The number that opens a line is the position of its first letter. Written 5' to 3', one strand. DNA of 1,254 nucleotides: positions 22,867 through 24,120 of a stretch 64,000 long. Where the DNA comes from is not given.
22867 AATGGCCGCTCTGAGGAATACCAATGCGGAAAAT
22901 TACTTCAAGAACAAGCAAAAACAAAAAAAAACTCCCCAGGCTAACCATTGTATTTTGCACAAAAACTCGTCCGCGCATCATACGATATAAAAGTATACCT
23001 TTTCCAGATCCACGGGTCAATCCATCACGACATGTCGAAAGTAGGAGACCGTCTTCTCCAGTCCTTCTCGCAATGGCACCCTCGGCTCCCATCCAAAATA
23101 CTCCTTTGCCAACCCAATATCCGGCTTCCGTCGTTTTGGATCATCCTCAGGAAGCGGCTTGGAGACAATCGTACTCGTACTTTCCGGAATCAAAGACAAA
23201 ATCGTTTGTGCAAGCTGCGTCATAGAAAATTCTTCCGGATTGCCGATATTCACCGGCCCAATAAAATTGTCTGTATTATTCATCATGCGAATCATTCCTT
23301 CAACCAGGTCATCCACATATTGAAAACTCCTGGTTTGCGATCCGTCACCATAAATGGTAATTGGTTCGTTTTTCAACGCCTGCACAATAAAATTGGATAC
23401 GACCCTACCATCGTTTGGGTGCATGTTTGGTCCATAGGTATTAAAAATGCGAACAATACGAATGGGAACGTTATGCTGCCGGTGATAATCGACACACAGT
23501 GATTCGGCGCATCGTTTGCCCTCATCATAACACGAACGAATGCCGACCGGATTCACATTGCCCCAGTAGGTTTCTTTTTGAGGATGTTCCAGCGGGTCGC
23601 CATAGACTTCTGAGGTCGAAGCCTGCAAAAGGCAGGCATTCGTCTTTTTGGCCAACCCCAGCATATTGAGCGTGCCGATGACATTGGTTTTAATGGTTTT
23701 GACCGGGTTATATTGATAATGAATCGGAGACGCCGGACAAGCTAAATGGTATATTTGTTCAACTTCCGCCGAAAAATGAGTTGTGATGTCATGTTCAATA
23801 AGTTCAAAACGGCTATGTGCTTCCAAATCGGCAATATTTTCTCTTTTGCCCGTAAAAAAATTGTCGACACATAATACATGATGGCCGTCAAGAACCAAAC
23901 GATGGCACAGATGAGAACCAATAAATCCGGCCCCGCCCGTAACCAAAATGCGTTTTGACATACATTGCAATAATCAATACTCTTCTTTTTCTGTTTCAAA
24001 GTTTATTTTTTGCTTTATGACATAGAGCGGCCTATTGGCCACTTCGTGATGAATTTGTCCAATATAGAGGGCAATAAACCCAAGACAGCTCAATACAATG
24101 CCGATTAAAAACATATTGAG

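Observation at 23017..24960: Arn-like undecaprenyl-phosphate-pentose toolkit without the Ara4N-specific enzymes: possible lipid-linked xylose or arabinose donor pathway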

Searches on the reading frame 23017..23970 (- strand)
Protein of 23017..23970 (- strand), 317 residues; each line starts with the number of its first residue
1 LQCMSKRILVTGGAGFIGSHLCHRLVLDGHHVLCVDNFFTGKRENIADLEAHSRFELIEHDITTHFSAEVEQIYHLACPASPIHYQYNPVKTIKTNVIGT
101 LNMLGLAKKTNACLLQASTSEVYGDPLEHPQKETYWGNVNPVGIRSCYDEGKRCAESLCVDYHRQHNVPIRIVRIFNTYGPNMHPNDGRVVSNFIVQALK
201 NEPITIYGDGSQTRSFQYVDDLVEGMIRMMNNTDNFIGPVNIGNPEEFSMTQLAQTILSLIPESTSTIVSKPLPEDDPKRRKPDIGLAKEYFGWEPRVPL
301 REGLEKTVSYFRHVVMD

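Call 5: search_protein_families(library=pfam, proteins=[window:23017-23970:-], max_evalue=0.001)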
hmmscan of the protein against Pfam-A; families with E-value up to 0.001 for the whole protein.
window:23017-23970:- (317 aa): 7 families
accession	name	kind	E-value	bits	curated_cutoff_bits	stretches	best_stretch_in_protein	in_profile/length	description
PF01370.27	Epimerase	-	1.4e-54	185.5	20.9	1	8-243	1-240/240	NAD dependent epimerase/dehydratase family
PF16363.11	GDP_Man_Dehyd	-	5.1e-54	184.4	27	1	9-307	1-332/332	GDP-mannose 4,6 dehydratase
PF07993.18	NAD_binding_4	-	1.4e-13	51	20.1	1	54-194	74-220/258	Male sterility protein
PF04321.23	RmlD_sub_bind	-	9.7e-11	41.7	27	1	7-268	2-238/287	RmlD substrate binding domain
PF02719.21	Polysacc_synt_2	-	1.9e-10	40.9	20.2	1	8-111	1-119/293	Polysaccharide biosynthesis protein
PF01073.25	3Beta_HSD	-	2.7e-10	40.2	22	1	9-225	1-224/280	3-beta hydroxysteroid dehydrogenase/isomerase family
PF00106.31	adh_short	-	0.0001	22.3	26.6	1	6-65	1-61/195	short chain dehydrogenase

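Call 6: search_protein_families(library=ncbifam, proteins=[window:23017-23970:-], max_evalue=0.001)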
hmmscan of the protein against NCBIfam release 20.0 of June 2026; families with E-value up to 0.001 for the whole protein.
window:23017-23970:- (317 aa): 29 families (the best 25 are shown)
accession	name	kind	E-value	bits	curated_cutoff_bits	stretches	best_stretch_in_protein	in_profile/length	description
TIGR01181.1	dTDP_gluc_dehyt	equivalog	1.1e-41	143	365.1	1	7-312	1-312/321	dTDP-glucose 4,6-dehydratase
TIGR04180.1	EDH_00030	hypoth_equivalog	4.5e-39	134.3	475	1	8-269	1-264/297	NAD-dependent 4,6-dehydratase LegB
NF008872.0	PRK11908.1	equivalog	3.2e-31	108.6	294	1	6-263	2-273/349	bifunctional UDP-4-keto-pentose/UDP-xylose synthase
NF005998.1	PRK08125.1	equivalog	1.9e-29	102.6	777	1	5-311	315-649/649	bifunctional UDP-4-amino-4-deoxy-L-arabinose formyltransferase/UDP-glucuronic acid oxidase ArnA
TIGR01179.1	galE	equivalog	7e-28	97.4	262.3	1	7-300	1-314/332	UDP-glucose 4-epimerase GalE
NF011728.1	PRK15181.1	equivalog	2.6e-27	95.7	760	1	5-311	15-337/348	Vi polysaccharide biosynthesis UDP-N-acetylglucosaminuronic acid C-4 epimerase TviC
NF007490.0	PRK10084.1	subfamily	2.6e-23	82.6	649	1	7-311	2-334/361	dTDP-glucose 4,6-dehydratase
NF007582.0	PRK10217.1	equivalog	2.9e-22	79.3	698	1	6-265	2-274/355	dTDP-glucose 4,6-dehydratase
TIGR02197.1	heptose_epim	equivalog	8.5e-22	77.7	274.6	1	8-274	1-272/316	ADP-glyceromanno-heptose 6-epimerase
NF047922.1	GDPFucSynFcl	equivalog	8.8e-20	71.4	500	1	5-311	2-301/308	GDP-L-fucose synthase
TIGR02622.1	CDP_4_6_dhtase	equivalog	2.8e-17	62.9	278.45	1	5-315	4-334/352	CDP-glucose 4,6-dehydratase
NF007956.0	PRK10675.1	subfamily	4.5e-15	55.6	394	1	7-235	2-252/338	UDP-glucose 4-epimerase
NF041015.1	UDPsulfquin_syn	equivalog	2.2e-14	53.3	575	2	188-235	236-283/384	UDP-sulfoquinovose synthase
NF042422.1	oxyalk_red_OleD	equivalog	2.4e-12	46.9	580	1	7-226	2-211/329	2-alkyl-3-oxoalkanoate reductase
NF008360.0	PRK11150.1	equivalog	3.5e-11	42.9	452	1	8-260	2-253/310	ADP-glyceromanno-heptose 6-epimerase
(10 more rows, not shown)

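Call 7: search_solved_structures(query=window:23017-23970:-, max_evalue=1e-20, show_alignments=2)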
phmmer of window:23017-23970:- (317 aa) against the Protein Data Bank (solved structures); distinct sequences matched with E-value up to 1e-20: 56.
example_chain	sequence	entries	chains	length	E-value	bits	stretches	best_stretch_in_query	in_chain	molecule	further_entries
4gll_A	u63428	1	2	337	6e-127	426.7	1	5-313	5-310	UDP-glucuronic acid decarboxylase 1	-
2b69_A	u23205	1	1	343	6.3e-127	426.6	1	5-313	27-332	UDP-glucuronate decarboxylase 1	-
4m55_A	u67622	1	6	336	4.3e-126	423.9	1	6-313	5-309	UDP-glucuronic acid decarboxylase 1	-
4lk3_A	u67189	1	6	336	5.8e-126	423.5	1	6-313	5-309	UDP-glucuronic acid decarboxylase 1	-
6zl6_A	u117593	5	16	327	9.3e-43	150.1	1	7-313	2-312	Epimerase domain-containing protein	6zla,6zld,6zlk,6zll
6zlj_A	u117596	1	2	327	1.7e-42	149.2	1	7-313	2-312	Epimerase domain-containing protein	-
7ys8_A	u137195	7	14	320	4.9e-42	147.7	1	7-314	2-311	UDP-glucose 4-epimerase | UDP-glucose 4-epimerase along with EC 5.1.3.2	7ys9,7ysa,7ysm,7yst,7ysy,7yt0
4zrm_A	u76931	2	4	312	3.3e-40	141.7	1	7-314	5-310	UDP-glucose 4-epimerase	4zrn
8vr2_A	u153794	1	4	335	8.1e-36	127.3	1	4-311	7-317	NAD-dependent epimerase/dehydratase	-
6pmh_A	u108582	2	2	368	5.9e-33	117.9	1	6-312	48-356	UDP-glucose 4-epimerase related protein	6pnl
6bwl_A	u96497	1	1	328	2.7e-31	112.4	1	7-313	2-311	Pal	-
6bi4_A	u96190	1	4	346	2.1e-30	109.5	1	4-312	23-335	dTDP-glucose 4,6-dehydratase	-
2c5e_A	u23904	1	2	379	2.6e-30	109.2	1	7-310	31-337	GDP-MANNOSE-3', 5'-EPIMERASE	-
2c59_A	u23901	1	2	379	3.4e-30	108.8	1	7-310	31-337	GDP-MANNOSE-3', 5'-EPIMERASE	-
2c54_A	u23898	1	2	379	8.7e-30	107.5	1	7-310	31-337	GDP-MANNOSE-3', 5'-EPIMERASE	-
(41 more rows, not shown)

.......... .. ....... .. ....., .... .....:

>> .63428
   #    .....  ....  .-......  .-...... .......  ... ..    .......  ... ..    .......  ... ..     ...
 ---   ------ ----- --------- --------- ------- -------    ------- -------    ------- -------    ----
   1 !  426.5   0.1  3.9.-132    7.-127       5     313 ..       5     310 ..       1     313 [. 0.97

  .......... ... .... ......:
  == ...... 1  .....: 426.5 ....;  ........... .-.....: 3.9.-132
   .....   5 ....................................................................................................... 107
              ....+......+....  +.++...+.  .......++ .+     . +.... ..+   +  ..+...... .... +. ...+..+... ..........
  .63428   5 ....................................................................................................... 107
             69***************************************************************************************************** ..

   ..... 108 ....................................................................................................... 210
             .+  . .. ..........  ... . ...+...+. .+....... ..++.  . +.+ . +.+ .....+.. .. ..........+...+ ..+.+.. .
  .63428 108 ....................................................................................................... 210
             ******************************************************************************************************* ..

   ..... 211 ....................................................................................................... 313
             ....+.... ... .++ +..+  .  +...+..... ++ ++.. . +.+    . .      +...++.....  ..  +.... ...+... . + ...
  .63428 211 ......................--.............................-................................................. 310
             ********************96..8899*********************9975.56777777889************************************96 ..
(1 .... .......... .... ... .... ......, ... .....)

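Call 21: find_homologous_proteins(query=window:23017-23961:-, max_evalue=1e-60)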
Query window:23017-23961:- (314 aa): 8000 proteins with E <= 1e-60 among 8000 candidates; the best 120 are listed.
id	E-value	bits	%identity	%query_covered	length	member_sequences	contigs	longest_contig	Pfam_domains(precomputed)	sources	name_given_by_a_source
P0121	4.1e-216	734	100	100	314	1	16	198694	PF04321.24,PF16363.12,PF02719.22,PF01073.26,PF07993.19,PF01370.28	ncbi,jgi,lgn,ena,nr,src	ncbi:MAG TPA: NAD-dependent dehydratase [Candidatus Magasanikbacteria bacterium]|nr:MAG: NAD-depende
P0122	1.0e-158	546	73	100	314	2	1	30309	PF04321.24,PF16363.12,PF02719.22,PF01073.26,PF07993.19,PF01370.28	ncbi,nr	ncbi:MAG: SDR family oxidoreductase [Candidatus Moranbacteria bacterium]|nr:SDR family oxidoreductas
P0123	3.2e-158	544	74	99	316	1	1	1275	PF04321.24,PF16363.12,PF02719.22,PF01073.26,PF07993.19,PF01370.28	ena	-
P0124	1.1e-157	542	73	99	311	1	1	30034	PF04321.24,PF16363.12,PF02719.22,PF01073.26,PF07993.19,PF01370.28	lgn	-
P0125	1.0e-156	539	73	100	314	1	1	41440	PF04321.24,PF16363.12,PF02719.22,PF01073.26,PF07993.19,PF01370.28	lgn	-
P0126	1.1e-156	539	72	99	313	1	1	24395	PF04321.24,PF16363.12,PF02719.22,PF01073.26,PF07993.19,PF01370.28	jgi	-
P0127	1.2e-156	539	71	99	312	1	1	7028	PF04321.24,PF16363.12,PF02719.22,PF01073.26,PF07993.19,PF01370.28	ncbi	ncbi:MAG: UDP-glucuronic acid decarboxylase family protein [bacterium]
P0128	1.6e-156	539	74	98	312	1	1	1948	PF04321.24,PF16363.12,PF02719.22,PF01073.26,PF07993.19,PF01370.28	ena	-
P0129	3.0e-156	538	73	98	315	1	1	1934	PF04321.24,PF16363.12,PF02719.22,PF01073.26,PF07993.19,PF01370.28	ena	-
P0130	4.3e-156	537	71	100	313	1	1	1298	PF04321.24,PF16363.12,PF02719.22,PF01073.26,PF07993.19,PF01370.28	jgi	jgi:UDP-glucuronate decarboxylase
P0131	5.2e-156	537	73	99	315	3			PF04321.24,PF16363.12,PF02719.22,PF01073.26,PF07993.19,PF01370.28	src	-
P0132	6.6e-156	537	71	99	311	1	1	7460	PF04321.24,PF16363.12,PF02719.22,PF01073.26,PF07993.19,PF00106.32,PF01370.28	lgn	-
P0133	9.8e-156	536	72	98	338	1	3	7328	PF04321.24,PF16363.12,PF01073.26,PF07993.19,PF01370.28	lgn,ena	-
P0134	1.4e-155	536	74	99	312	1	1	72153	PF04321.24,PF16363.12,PF02719.22,PF01073.26,PF07993.19,PF01370.28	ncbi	ncbi:MAG: UDP-glucuronic acid decarboxylase family protein [Candidatus Falkowbacteria bacterium]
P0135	1.8e-155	535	72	99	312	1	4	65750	PF04321.24,PF16363.12,PF02719.22,PF01073.26,PF07993.19,PF01370.28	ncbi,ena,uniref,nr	ncbi:MAG: NAD-dependent dehydratase [Candidatus Niyogibacteria bacterium RIFCSPLOWO2_12_FULL_41_13]|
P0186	3.8e-152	524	72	98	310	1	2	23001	PF04321.24,PF16363.12,PF02719.22,PF01073.26,PF07993.19,PF01370.28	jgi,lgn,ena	-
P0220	3.1e-151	521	72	98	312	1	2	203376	PF04321.24,PF16363.12,PF02719.22,PF01073.26,PF07993.19,PF01370.28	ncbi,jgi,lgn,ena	-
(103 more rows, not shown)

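Call 22: find_encoding_contigs(protein=P0220, flank=8000, max_places=2)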
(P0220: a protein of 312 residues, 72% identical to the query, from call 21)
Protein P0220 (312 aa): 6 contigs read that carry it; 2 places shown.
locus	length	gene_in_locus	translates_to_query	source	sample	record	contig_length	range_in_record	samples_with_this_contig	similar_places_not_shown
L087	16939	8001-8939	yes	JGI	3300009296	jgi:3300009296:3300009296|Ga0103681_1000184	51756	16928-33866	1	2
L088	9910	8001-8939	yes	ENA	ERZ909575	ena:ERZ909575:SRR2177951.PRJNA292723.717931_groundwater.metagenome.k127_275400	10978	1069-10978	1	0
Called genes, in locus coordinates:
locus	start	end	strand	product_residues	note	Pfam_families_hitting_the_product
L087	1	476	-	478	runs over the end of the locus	PF09852:DUF2079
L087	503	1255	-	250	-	PF13489:Methyltransf_23, PF13847:Methyltransf_31, PF08241:Methyltransf_11, PF08242:Methyltransf_12, PF13649:Methyltransf_25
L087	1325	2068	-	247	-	PF00535:Glycos_transf_2, PF10111:Glyco_tranf_2_2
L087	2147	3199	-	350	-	PF03462:PCRF, PF00472:RF-1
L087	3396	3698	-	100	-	PF01197:Ribosomal_L31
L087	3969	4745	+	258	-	PF00318:Ribosomal_S2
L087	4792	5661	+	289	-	PF00889:EF_TS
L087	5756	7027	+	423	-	PF01943:Polysacc_synt, PF13440:Polysacc_synt_3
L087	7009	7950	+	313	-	PF00535:Glycos_transf_2, PF10111:Glyco_tranf_2_2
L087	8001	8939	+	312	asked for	PF01073:3Beta_HSD, PF01370:Epimerase, PF02719:Polysacc_synt_2, PF04321:RmlD_sub_bind (weak), PF16363:GDP_Man_Dehyd, PF07993:NAD_binding_4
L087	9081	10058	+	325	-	PF00535:Glycos_transf_2, PF13632:Glyco_trans_2_3 (weak)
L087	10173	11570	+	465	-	PF04055:Radical_SAM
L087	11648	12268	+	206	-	-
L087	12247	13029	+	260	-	PF08843:AbiEii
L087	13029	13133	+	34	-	-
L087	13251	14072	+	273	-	PF00535:Glycos_transf_2, PF10111:Glyco_tranf_2_2 (weak), PF13641:Glyco_tranf_2_3 (weak)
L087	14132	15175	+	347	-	PF01370:Epimerase, PF02719:Polysacc_synt_2 (weak), PF04321:RmlD_sub_bind, PF16363:GDP_Man_Dehyd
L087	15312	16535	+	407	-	PF00534:Glycos_transf_1, PF13692:Glyco_trans_1_4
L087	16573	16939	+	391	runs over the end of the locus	PF01041:DegT_DnrJ_EryC1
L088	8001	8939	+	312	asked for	PF01073:3Beta_HSD, PF01370:Epimerase, PF02719:Polysacc_synt_2, PF04321:RmlD_sub_bind (weak), PF16363:GDP_Man_Dehyd, PF07993:NAD_binding_4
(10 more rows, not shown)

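Call 23: find_encoding_contigs(protein=P0186, flank=8000, max_places=2)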
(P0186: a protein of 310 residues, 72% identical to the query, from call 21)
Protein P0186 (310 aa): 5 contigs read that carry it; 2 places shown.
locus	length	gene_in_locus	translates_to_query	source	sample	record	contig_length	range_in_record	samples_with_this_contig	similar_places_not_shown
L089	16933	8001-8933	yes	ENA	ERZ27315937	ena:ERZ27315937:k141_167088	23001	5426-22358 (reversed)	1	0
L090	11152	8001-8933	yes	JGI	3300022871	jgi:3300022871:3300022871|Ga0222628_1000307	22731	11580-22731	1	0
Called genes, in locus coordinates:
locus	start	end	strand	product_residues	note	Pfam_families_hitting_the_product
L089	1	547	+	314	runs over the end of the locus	PF13489:Methyltransf_23, PF01209:Ubie_methyltran (weak), PF08241:Methyltransf_11, PF08242:Methyltransf_12, PF13649:Methyltransf_25, PF13847:Methyltransf_31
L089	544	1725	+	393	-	PF00534:Glycos_transf_1, PF13692:Glyco_trans_1_4, PF13524:Glyco_trans_1_2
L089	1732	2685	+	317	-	PF00106:adh_short (weak), PF01073:3Beta_HSD, PF01370:Epimerase, PF02719:Polysacc_synt_2, PF04321:RmlD_sub_bind, PF07993:NAD_binding_4, PF08659:KR, PF16363:GDP_Man_Dehyd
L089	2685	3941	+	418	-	PF01943:Polysacc_synt, PF13440:Polysacc_synt_3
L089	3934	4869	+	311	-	PF00535:Glycos_transf_2, PF10111:Glyco_tranf_2_2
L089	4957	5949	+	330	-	PF00535:Glycos_transf_2, PF13641:Glyco_tranf_2_3, PF13632:Glyco_trans_2_3, PF02709:Glyco_transf_7C (weak)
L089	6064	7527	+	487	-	PF02310:B12-binding, PF04055:Radical_SAM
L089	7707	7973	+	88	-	PF01541:GIY-YIG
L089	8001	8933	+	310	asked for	PF01073:3Beta_HSD, PF01370:Epimerase, PF02719:Polysacc_synt_2 (faint), PF04321:RmlD_sub_bind, PF07993:NAD_binding_4 (faint), PF16363:GDP_Man_Dehyd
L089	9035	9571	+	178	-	-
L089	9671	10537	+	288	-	PF00535:Glycos_transf_2, PF10111:Glyco_tranf_2_2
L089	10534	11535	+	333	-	PF00106:adh_short (weak), PF01073:3Beta_HSD, PF01370:Epimerase, PF02719:Polysacc_synt_2, PF04321:RmlD_sub_bind, PF07993:NAD_binding_4, PF13460:NAD_binding_10, PF16363:GDP_Man_Dehyd, +1 more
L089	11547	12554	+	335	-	PF00535:Glycos_transf_2, PF13641:Glyco_tranf_2_3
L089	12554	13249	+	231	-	PF13489:Methyltransf_23 (weak), PF08241:Methyltransf_11, PF13649:Methyltransf_25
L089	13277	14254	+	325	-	PF13641:Glyco_tranf_2_3, PF00535:Glycos_transf_2, PF10111:Glyco_tranf_2_2 (faint)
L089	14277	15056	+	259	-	PF00483:NTP_transferase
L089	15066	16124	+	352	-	PF01073:3Beta_HSD, PF01370:Epimerase, PF02719:Polysacc_synt_2, PF04321:RmlD_sub_bind, PF16363:GDP_Man_Dehyd, PF07993:NAD_binding_4 (weak)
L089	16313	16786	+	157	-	-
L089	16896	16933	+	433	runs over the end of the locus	PF01041:DegT_DnrJ_EryC1, PF01053:Cys_Met_Meta_PP (weak)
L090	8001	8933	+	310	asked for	PF01073:3Beta_HSD, PF01370:Epimerase, PF02719:Polysacc_synt_2 (faint), PF04321:RmlD_sub_bind, PF07993:NAD_binding_4 (faint), PF16363:GDP_Man_Dehyd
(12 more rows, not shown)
